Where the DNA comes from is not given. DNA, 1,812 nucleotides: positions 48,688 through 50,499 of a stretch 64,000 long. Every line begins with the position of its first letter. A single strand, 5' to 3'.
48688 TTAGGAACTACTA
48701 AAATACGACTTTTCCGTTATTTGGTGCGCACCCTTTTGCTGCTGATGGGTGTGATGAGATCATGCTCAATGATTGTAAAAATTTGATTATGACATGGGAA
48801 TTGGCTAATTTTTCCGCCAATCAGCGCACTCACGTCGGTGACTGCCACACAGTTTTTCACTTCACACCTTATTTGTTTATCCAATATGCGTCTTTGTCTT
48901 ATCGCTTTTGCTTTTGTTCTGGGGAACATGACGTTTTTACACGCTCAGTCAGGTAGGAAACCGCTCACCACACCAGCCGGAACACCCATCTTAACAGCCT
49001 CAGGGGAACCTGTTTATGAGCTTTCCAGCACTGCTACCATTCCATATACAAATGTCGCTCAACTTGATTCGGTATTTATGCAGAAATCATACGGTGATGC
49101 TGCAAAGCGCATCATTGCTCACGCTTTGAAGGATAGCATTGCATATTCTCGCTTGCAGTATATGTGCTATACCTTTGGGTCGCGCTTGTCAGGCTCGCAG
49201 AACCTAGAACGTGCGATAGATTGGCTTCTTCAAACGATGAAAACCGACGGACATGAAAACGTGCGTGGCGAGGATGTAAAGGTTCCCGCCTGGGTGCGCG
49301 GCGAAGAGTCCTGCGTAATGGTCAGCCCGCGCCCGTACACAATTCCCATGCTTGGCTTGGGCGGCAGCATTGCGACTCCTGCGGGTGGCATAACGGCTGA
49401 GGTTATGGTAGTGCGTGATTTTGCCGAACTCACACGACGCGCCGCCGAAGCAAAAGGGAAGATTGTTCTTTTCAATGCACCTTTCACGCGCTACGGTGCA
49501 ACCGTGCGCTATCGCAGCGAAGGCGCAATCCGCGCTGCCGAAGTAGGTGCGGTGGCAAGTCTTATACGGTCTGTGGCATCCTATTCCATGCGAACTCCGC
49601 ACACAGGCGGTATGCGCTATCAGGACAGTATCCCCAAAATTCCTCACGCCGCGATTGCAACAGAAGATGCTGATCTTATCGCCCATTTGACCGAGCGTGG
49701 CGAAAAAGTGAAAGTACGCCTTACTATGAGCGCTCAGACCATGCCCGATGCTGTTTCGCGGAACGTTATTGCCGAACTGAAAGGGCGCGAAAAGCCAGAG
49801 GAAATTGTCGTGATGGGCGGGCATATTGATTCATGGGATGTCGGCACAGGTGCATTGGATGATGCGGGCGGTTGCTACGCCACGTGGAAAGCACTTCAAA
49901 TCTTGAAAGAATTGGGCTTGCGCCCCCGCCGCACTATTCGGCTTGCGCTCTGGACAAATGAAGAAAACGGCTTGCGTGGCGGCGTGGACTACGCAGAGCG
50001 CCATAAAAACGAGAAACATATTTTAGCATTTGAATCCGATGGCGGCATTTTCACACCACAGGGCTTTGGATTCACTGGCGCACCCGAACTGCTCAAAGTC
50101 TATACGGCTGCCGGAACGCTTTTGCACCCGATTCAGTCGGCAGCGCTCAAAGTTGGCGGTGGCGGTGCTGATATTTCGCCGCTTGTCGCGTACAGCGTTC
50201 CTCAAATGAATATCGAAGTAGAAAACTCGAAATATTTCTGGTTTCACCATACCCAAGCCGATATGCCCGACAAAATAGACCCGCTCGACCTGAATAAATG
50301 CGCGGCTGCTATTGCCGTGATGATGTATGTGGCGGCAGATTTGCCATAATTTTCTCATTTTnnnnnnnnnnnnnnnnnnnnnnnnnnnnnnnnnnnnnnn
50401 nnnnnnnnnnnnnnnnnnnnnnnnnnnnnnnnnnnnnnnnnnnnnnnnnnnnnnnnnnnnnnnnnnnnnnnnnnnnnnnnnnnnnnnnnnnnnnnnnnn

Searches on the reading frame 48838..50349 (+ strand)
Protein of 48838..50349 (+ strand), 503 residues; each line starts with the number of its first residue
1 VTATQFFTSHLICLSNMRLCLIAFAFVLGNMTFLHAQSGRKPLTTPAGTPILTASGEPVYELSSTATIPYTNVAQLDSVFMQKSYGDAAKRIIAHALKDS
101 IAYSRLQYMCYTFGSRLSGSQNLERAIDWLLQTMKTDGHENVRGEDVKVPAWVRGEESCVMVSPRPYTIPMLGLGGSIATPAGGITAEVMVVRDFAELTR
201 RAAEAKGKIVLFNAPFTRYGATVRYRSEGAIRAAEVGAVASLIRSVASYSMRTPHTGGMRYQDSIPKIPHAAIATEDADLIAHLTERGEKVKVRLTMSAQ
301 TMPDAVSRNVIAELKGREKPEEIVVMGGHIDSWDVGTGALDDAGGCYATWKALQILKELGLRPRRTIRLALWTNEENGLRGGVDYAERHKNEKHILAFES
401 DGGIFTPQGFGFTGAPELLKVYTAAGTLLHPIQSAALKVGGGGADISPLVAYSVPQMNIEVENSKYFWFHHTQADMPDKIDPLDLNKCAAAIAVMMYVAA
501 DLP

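Call 49: search_protein_families(library=pfam, proteins=[window:48838-50349:+], max_evalue=0.00001)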
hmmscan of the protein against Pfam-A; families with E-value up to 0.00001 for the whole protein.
window:48838-50349:+ (503 aa): 2 families
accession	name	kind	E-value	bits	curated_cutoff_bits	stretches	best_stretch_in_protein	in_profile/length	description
PF04389.22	Peptidase_M28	-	7e-29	101.4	21.3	1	309-494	1-191/193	Peptidase family M28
PF01546.33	Peptidase_M20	-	4.6e-07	30.4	24.6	1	336-390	30-84/206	Peptidase family M20/M25/M40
